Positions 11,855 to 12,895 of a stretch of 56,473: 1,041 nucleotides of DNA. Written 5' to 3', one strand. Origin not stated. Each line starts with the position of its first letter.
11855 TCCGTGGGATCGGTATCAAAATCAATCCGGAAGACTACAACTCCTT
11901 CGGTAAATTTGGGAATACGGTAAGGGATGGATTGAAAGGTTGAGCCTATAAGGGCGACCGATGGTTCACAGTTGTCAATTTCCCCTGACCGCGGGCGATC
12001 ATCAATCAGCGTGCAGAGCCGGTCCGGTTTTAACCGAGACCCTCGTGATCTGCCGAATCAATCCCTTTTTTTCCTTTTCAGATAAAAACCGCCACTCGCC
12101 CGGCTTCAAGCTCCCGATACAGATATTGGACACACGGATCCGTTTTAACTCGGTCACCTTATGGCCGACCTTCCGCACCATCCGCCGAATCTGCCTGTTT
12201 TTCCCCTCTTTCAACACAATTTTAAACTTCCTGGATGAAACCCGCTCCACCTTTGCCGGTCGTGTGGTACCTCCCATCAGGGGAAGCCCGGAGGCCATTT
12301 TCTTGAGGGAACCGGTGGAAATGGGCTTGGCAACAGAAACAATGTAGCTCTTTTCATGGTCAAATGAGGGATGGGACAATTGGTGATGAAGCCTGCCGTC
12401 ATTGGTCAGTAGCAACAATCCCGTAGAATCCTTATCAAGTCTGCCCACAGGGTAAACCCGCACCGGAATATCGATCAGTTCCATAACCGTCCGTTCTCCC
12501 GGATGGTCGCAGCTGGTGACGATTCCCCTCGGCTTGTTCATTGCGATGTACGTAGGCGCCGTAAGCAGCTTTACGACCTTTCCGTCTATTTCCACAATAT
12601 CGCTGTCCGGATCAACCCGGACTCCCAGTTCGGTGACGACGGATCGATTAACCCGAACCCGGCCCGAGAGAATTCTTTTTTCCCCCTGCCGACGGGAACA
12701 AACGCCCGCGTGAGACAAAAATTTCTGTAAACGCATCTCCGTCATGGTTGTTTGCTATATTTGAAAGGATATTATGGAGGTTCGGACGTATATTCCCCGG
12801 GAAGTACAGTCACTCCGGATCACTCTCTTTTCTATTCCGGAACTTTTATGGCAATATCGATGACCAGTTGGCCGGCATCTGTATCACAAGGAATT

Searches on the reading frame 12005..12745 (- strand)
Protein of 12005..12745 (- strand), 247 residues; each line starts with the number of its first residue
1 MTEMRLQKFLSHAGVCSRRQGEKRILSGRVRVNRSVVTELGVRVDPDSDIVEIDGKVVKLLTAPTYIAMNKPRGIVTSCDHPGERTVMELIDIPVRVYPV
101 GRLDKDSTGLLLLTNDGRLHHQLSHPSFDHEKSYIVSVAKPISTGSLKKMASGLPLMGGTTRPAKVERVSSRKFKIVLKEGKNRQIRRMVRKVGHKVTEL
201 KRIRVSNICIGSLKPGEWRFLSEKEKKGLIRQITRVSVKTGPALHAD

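Call 82: search_protein_families(library=pfam, proteins=[window:12005-12745:-], max_evalue=1e-8)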
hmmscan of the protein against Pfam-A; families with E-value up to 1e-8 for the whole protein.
window:12005-12745:- (247 aa): 2 families
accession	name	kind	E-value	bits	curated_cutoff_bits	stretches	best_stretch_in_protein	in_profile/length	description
PF00849.27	PseudoU_synth_2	-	3.7e-20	73.1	26.8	1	66-190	2-150/152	RNA pseudouridylate synthase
PF01479.30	S4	-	1.8e-11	44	22.8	1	4-49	1-47/48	S4 domain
